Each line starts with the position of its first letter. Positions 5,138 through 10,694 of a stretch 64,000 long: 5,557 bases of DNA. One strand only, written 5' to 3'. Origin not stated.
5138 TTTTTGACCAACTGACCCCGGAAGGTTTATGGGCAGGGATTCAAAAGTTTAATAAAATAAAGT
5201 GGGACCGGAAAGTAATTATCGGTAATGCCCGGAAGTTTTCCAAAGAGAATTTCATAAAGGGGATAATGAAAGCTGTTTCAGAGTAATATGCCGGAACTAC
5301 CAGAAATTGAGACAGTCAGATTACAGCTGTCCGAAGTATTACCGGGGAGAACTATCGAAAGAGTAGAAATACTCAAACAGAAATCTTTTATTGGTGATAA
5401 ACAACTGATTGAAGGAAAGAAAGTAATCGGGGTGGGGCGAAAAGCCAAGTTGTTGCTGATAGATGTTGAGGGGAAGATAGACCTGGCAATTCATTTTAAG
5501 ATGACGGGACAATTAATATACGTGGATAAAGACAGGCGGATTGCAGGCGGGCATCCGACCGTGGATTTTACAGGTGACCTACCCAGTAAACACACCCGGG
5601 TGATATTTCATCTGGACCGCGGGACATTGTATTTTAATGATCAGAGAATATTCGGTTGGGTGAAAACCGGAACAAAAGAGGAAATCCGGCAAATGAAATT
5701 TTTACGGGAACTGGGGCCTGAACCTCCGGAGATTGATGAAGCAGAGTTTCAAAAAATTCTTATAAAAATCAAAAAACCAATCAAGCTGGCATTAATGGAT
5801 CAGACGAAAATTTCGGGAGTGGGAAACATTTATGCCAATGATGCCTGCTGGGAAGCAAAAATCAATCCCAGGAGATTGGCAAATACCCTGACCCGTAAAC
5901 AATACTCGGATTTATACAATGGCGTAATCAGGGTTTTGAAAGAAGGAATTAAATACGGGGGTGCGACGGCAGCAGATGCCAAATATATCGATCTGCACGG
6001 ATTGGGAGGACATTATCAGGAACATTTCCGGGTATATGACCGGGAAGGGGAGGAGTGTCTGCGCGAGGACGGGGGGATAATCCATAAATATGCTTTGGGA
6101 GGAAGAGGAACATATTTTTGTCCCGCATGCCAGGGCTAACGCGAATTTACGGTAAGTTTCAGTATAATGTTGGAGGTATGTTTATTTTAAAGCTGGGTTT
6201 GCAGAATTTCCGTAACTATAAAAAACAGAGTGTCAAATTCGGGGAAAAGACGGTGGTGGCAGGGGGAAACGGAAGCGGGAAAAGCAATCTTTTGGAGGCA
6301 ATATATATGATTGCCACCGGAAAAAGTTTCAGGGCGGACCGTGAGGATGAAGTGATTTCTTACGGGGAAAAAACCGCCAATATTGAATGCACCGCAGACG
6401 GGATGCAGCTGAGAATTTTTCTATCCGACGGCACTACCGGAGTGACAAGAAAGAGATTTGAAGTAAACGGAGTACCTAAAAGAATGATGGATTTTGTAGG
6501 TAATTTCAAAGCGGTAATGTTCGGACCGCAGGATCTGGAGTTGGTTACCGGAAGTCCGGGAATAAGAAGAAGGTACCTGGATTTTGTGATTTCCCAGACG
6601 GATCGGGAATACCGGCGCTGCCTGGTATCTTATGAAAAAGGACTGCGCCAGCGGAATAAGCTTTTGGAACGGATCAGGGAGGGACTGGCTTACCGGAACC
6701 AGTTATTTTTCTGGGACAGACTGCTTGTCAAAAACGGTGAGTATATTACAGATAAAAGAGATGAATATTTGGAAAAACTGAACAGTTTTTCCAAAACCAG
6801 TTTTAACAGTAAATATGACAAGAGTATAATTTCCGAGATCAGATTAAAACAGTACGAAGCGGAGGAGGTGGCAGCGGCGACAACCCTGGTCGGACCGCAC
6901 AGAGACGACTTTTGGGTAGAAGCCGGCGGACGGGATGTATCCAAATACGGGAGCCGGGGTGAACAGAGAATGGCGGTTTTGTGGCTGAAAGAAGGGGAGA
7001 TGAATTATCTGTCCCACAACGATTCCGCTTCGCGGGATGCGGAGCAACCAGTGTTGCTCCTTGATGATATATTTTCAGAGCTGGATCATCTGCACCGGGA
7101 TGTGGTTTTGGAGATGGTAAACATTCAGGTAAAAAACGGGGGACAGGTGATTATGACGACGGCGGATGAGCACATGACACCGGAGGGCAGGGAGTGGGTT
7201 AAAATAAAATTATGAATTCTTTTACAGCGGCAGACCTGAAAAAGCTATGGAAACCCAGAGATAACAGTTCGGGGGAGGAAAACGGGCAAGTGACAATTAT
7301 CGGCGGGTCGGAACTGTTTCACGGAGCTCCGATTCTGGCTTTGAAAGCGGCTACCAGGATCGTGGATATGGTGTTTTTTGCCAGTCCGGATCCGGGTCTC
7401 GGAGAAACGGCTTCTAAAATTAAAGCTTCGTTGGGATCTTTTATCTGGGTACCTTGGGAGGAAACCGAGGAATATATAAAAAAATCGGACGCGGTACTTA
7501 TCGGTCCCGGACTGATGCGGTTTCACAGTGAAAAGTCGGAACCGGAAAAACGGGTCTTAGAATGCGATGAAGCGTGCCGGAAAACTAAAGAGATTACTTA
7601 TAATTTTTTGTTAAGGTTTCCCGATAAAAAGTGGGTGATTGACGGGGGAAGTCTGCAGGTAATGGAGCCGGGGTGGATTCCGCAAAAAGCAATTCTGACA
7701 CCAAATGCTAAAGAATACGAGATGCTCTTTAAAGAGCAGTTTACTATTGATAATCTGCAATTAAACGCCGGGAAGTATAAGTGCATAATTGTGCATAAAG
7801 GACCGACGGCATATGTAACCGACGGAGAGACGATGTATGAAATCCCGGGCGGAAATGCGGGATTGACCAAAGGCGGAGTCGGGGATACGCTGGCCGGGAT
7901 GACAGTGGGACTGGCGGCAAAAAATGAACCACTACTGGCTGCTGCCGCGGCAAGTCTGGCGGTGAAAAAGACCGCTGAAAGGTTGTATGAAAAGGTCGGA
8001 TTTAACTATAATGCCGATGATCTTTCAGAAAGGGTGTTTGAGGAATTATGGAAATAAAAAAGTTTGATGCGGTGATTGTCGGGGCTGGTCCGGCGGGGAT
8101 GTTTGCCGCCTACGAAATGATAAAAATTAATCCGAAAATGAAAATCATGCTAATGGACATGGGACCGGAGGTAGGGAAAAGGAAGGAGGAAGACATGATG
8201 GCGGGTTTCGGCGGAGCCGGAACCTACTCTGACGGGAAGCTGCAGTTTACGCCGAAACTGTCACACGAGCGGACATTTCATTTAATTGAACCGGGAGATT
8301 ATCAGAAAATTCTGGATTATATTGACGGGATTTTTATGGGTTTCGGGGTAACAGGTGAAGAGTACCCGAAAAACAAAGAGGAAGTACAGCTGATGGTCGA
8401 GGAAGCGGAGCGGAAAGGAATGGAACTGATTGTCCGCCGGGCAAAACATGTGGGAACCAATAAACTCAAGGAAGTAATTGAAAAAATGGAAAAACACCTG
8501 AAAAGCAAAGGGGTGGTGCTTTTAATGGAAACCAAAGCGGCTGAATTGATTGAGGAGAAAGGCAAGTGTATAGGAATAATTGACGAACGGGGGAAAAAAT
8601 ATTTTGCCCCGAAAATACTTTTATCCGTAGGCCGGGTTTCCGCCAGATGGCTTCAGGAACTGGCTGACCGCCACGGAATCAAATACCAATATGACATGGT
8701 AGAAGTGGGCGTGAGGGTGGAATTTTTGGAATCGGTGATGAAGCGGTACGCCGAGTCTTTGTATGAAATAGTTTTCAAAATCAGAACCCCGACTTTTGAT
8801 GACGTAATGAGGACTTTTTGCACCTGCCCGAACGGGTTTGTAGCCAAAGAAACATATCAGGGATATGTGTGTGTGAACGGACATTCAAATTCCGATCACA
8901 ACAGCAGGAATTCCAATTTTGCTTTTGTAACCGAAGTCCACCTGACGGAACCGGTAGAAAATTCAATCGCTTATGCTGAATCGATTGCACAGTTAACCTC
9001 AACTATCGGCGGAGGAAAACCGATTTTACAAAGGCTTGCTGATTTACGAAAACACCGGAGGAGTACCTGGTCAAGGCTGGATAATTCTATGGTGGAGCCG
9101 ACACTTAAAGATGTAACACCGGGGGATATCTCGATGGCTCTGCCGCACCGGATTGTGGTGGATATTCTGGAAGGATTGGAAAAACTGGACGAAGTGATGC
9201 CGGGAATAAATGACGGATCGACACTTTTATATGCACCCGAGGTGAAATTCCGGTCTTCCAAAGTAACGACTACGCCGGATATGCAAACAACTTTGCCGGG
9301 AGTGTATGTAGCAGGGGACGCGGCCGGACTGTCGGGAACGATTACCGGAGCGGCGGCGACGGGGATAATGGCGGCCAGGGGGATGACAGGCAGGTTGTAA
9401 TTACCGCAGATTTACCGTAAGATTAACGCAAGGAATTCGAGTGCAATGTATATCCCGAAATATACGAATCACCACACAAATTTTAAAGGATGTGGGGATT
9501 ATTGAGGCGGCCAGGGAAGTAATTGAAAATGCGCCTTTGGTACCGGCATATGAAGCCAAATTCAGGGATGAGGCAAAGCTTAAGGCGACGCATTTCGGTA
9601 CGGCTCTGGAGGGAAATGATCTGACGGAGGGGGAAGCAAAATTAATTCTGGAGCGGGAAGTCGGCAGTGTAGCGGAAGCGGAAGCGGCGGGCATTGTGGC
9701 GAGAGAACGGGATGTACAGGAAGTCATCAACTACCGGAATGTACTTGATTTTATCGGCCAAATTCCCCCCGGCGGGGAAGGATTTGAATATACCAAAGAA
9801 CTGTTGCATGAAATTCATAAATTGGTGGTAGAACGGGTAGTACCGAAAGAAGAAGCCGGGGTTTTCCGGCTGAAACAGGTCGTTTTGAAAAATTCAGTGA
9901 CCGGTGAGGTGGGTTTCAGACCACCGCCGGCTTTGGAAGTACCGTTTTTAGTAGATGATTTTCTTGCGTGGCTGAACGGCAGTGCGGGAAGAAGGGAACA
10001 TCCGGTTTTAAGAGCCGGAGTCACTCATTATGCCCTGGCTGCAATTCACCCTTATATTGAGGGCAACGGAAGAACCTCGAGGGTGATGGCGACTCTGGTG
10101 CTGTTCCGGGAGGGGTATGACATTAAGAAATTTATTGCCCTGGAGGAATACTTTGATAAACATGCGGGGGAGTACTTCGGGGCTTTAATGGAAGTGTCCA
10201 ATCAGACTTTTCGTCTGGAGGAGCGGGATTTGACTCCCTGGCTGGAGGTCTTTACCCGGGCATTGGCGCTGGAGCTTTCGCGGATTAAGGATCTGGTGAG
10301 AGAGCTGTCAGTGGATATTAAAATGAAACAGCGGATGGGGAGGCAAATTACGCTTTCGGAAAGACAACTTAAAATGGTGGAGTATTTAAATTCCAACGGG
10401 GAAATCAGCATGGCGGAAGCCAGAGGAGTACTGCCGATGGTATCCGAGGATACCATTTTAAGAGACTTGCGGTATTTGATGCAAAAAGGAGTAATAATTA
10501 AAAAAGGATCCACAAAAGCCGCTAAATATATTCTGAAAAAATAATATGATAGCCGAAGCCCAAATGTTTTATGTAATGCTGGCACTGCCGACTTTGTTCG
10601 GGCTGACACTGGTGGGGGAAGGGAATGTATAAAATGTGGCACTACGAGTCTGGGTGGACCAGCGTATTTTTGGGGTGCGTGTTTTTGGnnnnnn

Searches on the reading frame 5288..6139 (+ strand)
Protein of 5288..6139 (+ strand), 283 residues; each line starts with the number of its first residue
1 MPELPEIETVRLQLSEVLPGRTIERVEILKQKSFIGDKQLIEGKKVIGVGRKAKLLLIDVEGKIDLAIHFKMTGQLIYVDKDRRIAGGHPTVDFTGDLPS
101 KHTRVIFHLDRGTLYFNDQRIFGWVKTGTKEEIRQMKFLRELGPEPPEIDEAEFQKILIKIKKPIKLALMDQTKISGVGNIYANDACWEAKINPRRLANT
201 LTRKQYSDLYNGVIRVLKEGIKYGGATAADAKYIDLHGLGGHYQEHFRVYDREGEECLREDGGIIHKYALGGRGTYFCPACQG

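Call 40: search_protein_families(library=pfam, proteins=[window:5288-6139:+], max_evalue=0.000001)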
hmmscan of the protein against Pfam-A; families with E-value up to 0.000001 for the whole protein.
window:5288-6139:+ (283 aa): 2 families
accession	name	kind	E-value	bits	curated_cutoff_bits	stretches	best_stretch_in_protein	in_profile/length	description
PF01149.29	Fapy_DNA_glyco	-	7.8e-26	91.4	25.5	1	1-124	1-116/117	Formamidopyrimidine-DNA glycosylase N-terminal domain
PF06831.19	H2TH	-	2.9e-23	82.1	34.7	1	142-228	1-89/93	Formamidopyrimidine-DNA glycosylase H2TH domain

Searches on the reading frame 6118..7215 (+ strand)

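Call 40: search_protein_families(library=pfam, proteins=[window:6118-7215:+], max_evalue=0.000001)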
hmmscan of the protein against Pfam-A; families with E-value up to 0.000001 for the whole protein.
window:6118-7215:+ (365 aa): 4 families
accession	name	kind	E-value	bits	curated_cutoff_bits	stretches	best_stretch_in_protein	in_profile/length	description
PF02463.25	SMC_N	-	2.3e-20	73.4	40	1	23-364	2-212/220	RecF/RecN/SMC N terminal domain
PF13175.12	AAA_15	-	8e-12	45.9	32.1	1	21-93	1-83/374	AAA ATPase domain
PF13304.12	AAA_21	-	3.5e-09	37.6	27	0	45-67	2-24/304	AAA domain, putative AbiEii toxin, Type IV TA system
PF13476.12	AAA_23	-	1.5e-08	36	27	1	25-151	1-87/201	AAA domain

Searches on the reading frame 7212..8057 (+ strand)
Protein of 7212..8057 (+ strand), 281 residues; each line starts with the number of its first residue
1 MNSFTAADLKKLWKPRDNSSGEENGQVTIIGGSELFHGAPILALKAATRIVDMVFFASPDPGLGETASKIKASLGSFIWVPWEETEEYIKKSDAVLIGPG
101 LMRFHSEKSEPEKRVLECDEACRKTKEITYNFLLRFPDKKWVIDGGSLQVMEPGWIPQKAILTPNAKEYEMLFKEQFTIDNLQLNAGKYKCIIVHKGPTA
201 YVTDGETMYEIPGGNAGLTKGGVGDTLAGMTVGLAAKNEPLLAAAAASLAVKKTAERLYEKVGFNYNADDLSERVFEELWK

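Call 40: search_protein_families(library=pfam, proteins=[window:7212-8057:+], max_evalue=0.000001)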
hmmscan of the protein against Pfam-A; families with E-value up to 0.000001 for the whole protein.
window:7212-8057:+ (281 aa): 1 family
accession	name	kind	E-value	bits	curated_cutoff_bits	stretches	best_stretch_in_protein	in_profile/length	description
PF01256.23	Carb_kinase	-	2.6e-27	96.3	27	1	27-274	1-239/242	NAD(P)H-hydrate dehydratase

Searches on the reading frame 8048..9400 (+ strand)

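Call 40: search_protein_families(library=pfam, proteins=[window:8048-9400:+], max_evalue=0.000001)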
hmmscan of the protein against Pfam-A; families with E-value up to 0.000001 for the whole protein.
window:8048-9400:+ (450 aa): 4 families
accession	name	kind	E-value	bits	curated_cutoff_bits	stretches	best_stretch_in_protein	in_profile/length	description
PF21688.3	FAD-depend_C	-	1.2e-16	61.9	27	1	243-399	34-195/197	FAD-dependent protein, C-terminal domain-like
PF07992.20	Pyr_redox_2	-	4.1e-12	46.6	26.1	0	128-210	170-248/291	Pyridine nucleotide-disulphide oxidoreductase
PF01134.28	GIDA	-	4.6e-10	39.6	22.1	0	370-444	316-381/391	Glucose inhibited division protein A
PF03486.20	HI0933_like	-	7e-07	29.4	50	0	7-45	2-38/244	HI0933-like protein Rossmann domain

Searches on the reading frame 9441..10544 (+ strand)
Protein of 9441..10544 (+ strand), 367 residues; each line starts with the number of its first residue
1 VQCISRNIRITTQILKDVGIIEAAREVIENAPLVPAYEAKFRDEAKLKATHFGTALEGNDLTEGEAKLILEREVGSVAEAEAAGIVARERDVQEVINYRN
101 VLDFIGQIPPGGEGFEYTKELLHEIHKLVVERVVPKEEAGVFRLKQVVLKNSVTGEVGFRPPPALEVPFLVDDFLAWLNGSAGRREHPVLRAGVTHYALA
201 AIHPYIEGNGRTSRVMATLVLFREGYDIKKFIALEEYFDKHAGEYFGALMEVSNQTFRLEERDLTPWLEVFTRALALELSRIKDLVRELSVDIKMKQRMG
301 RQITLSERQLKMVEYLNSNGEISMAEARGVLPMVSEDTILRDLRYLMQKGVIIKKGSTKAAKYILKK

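Call 41: search_protein_families(library=pfam, proteins=[window:9441-10544:+], max_evalue=0.000001)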
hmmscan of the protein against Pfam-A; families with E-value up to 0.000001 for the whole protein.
window:9441-10544:+ (367 aa): 1 family
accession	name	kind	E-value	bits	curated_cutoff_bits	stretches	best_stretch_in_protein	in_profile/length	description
PF02661.23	Fic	-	5.2e-17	62.9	24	1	118-221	3-93/93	Fic/DOC family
